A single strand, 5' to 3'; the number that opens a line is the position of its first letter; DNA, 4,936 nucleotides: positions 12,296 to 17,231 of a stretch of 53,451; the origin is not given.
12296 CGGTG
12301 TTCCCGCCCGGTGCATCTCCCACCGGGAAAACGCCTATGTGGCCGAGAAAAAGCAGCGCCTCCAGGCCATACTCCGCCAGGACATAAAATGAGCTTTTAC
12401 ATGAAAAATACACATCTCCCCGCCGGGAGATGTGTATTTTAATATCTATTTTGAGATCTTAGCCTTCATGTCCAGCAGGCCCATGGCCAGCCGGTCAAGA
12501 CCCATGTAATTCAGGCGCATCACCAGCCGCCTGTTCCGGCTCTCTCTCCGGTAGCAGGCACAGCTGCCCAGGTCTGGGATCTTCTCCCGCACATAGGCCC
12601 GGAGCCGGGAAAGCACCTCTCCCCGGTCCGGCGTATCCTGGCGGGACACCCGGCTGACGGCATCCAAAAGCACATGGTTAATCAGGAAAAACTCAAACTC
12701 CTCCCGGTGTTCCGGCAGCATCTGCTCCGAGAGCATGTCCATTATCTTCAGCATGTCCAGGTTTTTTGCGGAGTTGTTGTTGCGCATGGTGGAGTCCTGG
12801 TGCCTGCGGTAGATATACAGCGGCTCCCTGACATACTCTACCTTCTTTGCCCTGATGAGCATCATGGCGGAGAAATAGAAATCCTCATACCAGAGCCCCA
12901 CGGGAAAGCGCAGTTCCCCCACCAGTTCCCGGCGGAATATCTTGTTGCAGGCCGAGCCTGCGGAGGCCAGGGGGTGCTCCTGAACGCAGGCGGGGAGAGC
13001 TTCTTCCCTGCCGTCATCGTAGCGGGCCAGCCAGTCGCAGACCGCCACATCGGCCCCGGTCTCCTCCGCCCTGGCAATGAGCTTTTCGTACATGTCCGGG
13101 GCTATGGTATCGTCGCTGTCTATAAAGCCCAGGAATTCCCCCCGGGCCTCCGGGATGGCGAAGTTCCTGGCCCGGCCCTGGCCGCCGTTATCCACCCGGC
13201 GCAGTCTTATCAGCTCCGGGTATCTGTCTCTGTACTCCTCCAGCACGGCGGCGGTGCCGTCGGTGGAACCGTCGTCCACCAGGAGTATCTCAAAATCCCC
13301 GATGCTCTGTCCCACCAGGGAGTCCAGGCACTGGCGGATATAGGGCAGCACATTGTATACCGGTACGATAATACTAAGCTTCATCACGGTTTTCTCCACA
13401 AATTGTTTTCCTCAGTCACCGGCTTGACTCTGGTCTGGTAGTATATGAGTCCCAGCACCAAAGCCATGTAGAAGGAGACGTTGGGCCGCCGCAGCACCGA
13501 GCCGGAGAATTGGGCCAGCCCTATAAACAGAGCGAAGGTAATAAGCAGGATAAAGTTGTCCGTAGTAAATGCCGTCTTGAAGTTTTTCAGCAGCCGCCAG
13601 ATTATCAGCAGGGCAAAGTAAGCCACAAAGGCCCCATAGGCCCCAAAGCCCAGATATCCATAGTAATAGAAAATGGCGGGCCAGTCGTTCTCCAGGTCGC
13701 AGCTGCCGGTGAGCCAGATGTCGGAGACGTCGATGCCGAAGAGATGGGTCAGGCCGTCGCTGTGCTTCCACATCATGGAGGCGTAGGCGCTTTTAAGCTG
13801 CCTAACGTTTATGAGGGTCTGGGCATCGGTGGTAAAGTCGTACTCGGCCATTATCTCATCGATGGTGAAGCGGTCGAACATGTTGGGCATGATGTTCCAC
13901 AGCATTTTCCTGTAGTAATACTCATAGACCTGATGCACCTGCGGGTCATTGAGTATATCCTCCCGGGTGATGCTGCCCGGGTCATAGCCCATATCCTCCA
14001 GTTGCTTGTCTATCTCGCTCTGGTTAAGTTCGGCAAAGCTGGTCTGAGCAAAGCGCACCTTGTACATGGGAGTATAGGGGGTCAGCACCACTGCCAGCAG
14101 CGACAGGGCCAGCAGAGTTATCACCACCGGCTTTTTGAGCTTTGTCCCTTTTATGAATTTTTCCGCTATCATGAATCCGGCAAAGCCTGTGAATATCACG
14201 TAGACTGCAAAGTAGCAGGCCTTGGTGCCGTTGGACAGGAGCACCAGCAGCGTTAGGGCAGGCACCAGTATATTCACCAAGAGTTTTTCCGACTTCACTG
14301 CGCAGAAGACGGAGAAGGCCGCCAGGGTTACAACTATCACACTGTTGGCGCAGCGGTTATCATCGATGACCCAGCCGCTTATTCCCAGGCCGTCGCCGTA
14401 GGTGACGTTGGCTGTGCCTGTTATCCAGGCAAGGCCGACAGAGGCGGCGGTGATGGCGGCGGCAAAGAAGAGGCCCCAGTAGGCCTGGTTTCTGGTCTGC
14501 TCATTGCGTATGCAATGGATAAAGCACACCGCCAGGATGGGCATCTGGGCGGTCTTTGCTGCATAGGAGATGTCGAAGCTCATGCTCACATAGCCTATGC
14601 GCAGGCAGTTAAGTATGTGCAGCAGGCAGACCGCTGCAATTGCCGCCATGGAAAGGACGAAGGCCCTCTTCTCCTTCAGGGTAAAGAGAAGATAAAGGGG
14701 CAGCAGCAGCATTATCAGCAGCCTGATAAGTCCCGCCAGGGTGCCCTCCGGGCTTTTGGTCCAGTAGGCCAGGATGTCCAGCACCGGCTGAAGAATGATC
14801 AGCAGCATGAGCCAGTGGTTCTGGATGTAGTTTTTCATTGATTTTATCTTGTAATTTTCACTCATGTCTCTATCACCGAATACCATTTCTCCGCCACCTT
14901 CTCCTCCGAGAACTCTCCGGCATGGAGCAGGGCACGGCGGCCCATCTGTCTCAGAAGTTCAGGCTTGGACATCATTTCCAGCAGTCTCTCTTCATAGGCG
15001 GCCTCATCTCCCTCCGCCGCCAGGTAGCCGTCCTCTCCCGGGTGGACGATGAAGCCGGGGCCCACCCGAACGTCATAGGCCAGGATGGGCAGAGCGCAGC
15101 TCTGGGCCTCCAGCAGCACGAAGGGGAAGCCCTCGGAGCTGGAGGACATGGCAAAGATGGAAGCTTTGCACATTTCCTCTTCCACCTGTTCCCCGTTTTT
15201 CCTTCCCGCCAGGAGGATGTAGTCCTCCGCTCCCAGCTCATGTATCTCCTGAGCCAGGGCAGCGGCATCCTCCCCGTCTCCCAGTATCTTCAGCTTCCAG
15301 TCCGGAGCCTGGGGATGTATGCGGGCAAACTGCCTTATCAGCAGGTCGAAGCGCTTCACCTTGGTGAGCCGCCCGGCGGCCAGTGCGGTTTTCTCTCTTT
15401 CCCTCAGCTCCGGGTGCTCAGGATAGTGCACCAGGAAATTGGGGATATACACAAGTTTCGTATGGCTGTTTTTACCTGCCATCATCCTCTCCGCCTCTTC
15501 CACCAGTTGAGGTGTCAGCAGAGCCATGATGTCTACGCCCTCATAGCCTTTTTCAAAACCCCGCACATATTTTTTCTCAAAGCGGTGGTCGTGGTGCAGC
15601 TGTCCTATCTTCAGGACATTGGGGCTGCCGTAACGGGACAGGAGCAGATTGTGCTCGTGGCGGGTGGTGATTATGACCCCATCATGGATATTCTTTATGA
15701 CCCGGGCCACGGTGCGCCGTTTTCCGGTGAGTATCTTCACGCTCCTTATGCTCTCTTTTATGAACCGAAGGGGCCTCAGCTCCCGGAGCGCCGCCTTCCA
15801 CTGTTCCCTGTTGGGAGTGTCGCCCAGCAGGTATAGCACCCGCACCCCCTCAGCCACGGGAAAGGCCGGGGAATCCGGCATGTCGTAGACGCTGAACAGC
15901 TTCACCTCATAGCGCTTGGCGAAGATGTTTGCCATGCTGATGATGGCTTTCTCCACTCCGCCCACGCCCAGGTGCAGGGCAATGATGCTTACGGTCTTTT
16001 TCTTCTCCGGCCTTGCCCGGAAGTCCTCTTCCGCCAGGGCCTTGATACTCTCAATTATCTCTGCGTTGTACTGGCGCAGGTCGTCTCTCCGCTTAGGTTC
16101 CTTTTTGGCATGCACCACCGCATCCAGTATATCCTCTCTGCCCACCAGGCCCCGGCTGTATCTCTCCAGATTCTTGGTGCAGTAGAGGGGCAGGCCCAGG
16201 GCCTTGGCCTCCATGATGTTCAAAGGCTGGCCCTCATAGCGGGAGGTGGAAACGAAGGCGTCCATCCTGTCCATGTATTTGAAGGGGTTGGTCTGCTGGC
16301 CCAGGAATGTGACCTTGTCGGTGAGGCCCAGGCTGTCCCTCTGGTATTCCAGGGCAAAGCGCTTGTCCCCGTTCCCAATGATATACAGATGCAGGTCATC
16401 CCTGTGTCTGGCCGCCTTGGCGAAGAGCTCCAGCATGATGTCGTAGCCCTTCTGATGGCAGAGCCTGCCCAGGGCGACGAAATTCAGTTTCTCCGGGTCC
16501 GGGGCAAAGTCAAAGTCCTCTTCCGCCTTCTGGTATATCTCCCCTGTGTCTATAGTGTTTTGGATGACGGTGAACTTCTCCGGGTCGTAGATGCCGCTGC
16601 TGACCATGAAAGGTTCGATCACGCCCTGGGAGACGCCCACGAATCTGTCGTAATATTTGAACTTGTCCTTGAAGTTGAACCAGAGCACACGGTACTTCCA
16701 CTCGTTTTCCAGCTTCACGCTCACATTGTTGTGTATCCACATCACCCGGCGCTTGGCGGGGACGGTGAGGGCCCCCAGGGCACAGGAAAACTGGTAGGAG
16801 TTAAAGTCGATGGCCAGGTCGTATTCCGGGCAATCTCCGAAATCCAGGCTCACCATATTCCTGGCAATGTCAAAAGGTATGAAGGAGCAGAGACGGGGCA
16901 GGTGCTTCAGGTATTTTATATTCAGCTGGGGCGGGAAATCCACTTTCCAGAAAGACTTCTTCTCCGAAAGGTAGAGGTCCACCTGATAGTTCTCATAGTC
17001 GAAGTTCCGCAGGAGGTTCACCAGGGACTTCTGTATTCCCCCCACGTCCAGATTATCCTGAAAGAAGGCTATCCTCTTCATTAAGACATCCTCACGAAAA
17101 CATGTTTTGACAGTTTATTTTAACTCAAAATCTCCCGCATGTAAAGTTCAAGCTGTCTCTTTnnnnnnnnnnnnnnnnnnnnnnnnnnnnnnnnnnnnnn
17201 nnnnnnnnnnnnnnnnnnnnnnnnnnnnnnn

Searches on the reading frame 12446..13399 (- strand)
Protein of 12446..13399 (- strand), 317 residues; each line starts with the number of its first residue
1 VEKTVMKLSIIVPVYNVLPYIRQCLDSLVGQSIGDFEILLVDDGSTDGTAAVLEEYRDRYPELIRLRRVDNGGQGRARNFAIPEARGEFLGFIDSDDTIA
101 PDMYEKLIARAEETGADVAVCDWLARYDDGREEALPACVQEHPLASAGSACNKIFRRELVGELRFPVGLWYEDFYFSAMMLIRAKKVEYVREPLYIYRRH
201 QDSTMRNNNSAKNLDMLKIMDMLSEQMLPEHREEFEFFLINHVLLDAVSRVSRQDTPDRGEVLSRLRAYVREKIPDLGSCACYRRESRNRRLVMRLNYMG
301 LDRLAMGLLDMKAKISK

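Call 33: search_protein_families(library=pfam, proteins=[window:12446-13399:-], max_evalue=0.001)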
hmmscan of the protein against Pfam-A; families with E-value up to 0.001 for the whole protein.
window:12446-13399:- (317 aa): 3 families
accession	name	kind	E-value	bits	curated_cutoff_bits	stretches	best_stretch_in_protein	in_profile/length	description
PF00535.33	Glycos_transf_2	-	2.7e-39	135.2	23.3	1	9-138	1-130/168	Glycosyl transferase family 2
PF13641.12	Glyco_tranf_2_3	-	2.5e-12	47.8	27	1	8-119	3-119/230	Glycosyltransferase like family 2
PF10111.15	Glyco_tranf_2_2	-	1.4e-09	38.3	27.3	1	9-109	1-104/276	Glycosyltransferase like family 2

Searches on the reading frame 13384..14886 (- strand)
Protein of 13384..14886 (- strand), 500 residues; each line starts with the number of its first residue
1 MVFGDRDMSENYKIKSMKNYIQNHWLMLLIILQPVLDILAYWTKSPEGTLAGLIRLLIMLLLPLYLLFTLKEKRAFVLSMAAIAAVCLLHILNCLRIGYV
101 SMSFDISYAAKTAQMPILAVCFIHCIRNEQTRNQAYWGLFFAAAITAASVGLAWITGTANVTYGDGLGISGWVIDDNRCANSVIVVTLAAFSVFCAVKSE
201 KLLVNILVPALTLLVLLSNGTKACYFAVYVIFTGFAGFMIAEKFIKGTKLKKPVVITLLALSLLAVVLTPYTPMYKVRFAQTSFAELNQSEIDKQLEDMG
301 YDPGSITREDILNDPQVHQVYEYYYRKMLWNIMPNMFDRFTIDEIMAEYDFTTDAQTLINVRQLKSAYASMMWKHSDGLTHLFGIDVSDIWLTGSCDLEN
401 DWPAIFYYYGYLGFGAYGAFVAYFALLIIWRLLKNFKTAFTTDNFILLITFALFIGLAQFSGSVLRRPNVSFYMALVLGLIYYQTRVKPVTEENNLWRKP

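Call 33: search_protein_families(library=pfam, proteins=[window:13384-14886:-], max_evalue=0.001)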
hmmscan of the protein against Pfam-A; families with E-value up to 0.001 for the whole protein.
window:13384-14886:- (500 aa): 1 family
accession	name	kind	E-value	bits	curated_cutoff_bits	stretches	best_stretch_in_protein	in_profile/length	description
PF13425.11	O-antigen_lig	-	3.9e-54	184.7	31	1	23-482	5-456/462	O-antigen ligase like membrane protein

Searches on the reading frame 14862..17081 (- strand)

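Call 37: search_protein_families(library=pfam, proteins=[window:14862-17081:-], max_evalue=0.001)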
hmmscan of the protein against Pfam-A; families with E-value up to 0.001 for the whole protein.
window:14862-17081:- (739 aa): 4 families
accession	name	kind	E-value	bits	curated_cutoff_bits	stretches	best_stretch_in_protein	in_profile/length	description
PF00534.26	Glycos_transf_1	-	2.9e-57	193.4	26.4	2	558-717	10-169/172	Glycosyl transferases group 1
PF13692.12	Glyco_trans_1_4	-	2.9e-49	167.4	27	2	564-705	2-141/142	Glycosyl transferases group 1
PF20706.3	GT4-conflict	-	1e-17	64.7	26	2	524-668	155-310/385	Family 4 Glycosyltransferase in conflict systems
PF13439.12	Glyco_transf_4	-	6e-08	33.3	28.5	1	13-179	1-168/170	Glycosyltransferase Family 4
